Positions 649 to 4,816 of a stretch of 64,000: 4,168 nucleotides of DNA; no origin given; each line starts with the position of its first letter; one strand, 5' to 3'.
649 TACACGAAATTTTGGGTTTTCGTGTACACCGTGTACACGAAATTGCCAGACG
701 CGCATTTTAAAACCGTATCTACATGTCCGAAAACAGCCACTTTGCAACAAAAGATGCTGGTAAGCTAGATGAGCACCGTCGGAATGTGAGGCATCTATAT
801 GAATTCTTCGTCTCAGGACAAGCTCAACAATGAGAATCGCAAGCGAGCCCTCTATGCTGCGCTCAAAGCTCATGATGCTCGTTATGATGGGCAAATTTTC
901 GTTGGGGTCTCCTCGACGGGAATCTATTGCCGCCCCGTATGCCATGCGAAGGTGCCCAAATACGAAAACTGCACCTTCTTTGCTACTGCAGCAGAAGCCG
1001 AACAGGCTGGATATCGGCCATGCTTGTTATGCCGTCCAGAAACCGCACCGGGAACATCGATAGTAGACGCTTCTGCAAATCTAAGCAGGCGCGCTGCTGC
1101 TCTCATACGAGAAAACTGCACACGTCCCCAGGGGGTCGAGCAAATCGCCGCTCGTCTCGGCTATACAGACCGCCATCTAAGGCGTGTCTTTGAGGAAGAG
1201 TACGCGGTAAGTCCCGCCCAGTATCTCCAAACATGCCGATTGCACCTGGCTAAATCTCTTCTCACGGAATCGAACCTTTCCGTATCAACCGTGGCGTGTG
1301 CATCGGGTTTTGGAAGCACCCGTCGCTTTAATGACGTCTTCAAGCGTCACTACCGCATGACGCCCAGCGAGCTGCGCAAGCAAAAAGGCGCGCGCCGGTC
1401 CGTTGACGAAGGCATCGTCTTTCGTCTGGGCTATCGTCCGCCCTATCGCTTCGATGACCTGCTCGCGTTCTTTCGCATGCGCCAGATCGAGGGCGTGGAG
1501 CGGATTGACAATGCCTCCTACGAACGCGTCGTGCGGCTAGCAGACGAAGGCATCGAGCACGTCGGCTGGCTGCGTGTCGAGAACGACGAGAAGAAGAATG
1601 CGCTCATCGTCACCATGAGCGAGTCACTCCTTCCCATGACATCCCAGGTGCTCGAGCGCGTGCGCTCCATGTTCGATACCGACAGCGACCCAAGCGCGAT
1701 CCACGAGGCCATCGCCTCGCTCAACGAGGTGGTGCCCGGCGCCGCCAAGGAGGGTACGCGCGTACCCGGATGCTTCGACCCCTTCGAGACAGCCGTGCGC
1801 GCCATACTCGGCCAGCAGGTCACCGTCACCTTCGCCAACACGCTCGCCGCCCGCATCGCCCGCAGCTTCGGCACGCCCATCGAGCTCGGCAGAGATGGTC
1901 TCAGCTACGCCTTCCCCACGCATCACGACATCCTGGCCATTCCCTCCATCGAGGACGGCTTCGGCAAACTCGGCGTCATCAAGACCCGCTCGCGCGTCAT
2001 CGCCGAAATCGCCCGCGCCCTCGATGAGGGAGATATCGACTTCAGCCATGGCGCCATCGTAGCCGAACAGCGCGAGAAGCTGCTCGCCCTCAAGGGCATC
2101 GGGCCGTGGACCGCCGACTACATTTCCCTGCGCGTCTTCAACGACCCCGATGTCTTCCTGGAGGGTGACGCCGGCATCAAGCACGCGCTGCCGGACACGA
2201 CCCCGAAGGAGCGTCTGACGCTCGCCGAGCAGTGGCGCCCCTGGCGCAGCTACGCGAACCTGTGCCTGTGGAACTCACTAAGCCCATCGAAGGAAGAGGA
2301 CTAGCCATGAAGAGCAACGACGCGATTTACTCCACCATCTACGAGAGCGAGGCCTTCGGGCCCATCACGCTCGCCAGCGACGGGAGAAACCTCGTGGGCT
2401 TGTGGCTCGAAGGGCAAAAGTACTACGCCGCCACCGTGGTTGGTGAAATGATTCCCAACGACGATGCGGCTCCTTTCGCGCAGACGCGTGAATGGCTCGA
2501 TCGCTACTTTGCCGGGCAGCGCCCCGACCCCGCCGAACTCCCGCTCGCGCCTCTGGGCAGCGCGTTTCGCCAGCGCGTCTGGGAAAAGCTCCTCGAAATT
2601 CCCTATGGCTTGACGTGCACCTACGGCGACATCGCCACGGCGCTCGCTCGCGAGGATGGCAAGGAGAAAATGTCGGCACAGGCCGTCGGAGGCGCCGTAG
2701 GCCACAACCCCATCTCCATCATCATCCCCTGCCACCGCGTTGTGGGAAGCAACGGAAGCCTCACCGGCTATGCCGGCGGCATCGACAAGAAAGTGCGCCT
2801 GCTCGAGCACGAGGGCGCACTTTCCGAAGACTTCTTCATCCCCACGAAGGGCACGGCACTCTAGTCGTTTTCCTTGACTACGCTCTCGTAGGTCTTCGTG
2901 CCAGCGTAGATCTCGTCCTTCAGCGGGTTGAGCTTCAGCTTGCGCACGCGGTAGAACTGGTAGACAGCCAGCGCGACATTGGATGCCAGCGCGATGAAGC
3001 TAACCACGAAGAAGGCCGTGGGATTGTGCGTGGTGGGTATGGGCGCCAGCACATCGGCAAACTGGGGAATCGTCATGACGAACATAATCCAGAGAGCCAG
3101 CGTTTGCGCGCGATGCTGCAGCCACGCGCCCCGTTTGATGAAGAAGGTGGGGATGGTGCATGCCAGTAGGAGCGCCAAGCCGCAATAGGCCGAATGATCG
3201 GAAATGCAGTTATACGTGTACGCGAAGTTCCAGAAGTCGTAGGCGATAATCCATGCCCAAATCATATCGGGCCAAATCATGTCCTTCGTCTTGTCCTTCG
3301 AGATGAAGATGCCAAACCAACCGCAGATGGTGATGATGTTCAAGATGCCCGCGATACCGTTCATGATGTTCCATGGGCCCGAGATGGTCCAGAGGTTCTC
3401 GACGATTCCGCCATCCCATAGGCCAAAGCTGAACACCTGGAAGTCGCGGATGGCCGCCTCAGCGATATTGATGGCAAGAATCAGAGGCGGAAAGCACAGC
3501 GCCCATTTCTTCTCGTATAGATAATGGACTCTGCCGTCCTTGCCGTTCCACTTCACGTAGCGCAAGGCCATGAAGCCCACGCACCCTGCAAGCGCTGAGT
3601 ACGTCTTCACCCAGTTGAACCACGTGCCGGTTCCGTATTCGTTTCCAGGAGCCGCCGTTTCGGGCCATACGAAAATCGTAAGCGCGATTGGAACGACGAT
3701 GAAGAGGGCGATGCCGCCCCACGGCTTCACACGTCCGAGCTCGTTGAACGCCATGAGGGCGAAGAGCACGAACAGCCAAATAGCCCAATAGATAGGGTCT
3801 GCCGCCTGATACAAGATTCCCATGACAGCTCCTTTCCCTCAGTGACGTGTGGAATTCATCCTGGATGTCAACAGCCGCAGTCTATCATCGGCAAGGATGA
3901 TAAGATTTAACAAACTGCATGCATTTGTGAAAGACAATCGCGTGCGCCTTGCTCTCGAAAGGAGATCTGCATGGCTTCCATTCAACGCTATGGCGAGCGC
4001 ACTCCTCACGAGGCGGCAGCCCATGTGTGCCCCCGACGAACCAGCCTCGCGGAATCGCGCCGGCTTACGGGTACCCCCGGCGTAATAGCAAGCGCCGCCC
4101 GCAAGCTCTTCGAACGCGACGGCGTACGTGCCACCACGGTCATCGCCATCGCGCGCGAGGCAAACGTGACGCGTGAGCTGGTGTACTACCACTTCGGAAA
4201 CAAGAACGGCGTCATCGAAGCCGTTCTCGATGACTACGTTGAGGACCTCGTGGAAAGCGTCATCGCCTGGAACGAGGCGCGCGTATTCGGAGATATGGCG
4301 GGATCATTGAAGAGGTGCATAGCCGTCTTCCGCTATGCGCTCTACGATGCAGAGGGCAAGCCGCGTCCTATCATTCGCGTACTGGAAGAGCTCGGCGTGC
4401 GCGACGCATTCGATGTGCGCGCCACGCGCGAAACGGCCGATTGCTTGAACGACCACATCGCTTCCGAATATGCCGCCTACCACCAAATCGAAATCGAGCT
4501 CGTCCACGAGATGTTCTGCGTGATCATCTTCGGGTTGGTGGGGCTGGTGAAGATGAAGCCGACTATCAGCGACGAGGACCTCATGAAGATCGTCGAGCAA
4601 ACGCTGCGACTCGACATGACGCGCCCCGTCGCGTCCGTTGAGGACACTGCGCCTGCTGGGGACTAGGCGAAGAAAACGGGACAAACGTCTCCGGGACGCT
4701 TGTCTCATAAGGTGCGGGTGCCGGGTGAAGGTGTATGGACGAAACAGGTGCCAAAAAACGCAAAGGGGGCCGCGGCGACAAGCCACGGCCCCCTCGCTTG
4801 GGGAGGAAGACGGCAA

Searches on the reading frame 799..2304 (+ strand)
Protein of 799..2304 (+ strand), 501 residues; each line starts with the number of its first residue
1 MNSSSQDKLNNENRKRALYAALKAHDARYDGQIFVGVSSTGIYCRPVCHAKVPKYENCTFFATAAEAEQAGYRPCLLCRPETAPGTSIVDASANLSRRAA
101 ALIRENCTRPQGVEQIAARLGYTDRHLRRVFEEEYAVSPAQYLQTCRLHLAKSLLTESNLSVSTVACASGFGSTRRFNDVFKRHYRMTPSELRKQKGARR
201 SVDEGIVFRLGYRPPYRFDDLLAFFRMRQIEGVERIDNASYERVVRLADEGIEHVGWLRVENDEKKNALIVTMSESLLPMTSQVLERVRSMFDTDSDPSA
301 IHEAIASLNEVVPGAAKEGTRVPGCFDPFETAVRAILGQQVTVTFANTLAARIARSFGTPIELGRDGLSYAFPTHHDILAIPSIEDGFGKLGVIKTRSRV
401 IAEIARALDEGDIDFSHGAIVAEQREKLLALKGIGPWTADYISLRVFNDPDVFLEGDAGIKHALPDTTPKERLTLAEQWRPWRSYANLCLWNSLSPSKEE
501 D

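Call 61: search_protein_families(library=pfam, proteins=[window:799-2304:+], max_evalue=0.001)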
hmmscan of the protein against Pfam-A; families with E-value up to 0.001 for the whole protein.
window:799-2304:+ (501 aa): 5 families
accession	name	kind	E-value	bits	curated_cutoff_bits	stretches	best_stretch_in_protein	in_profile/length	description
PF06029.17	AlkA_N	-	5.5e-31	107.7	26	1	208-327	2-118/118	AlkA N-terminal domain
PF02805.21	Ada_Zn_binding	-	2.9e-28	98.1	23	1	18-81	2-65/65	Metal binding domain of Ada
PF12833.13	HTH_18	-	1.3e-25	90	33.6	1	116-195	1-80/80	Helix-turn-helix domain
PF00165.29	HTH_AraC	-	1.5e-10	41.4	26.6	1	158-194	7-42/42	Bacterial regulatory helix-turn-helix proteins, AraC family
PF00730.31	HhH-GPD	-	4.2e-07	30.7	26.2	1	333-464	1-83/108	HhH-GPD superfamily base excision DNA repair protein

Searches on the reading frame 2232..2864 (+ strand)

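Call 61: search_protein_families(library=pfam, proteins=[window:2232-2864:+], max_evalue=0.001)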
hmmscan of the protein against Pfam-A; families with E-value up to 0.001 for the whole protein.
window:2232-2864:+ (210 aa): 2 families
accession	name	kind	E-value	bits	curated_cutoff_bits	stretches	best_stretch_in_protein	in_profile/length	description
PF01035.26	DNA_binding_1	-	1.3e-32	111.8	27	1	111-196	1-81/81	6-O-methylguanine DNA methyltransferase, DNA binding domain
PF02870.21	Methyltransf_1N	-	2.5e-10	41.2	21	1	32-106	1-70/71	6-O-methylguanine DNA methyltransferase, ribonuclease-like domain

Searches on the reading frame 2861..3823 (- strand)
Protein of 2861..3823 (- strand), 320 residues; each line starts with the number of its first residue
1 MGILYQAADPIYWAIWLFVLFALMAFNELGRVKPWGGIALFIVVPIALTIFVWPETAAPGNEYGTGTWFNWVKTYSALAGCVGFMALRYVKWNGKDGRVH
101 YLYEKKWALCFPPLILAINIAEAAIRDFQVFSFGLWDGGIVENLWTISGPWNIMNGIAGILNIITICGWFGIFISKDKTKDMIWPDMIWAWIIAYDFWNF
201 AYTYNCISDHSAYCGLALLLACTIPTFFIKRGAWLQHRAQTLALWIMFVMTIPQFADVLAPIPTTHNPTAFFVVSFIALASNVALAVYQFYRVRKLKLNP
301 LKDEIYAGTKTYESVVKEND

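Call 61: search_protein_families(library=pfam, proteins=[window:2861-3823:-], max_evalue=0.001)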
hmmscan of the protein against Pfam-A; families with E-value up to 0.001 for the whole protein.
window:2861-3823:- (320 aa): 1 family
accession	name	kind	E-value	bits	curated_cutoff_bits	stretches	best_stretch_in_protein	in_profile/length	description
PF18948.5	DUF5692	-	7e-131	436.3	27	1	12-317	7-303/304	Family of unknown function (DUF5692)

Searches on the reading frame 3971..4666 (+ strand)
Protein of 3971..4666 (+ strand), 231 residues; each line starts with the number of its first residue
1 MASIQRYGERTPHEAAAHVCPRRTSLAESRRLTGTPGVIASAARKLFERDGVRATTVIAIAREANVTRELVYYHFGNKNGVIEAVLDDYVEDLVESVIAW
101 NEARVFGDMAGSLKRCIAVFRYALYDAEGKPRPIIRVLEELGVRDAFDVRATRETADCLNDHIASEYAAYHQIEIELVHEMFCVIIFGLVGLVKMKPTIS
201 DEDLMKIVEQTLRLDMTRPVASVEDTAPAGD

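Call 61: search_protein_families(library=pfam, proteins=[window:3971-4666:+], max_evalue=0.001)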
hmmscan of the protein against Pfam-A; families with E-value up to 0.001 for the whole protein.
window:3971-4666:+ (231 aa): 1 family
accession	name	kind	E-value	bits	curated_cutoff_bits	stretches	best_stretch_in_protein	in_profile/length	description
PF00440.29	TetR_N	-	3.1e-14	52.9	24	1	39-85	1-47/47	Bacterial regulatory proteins, tetR family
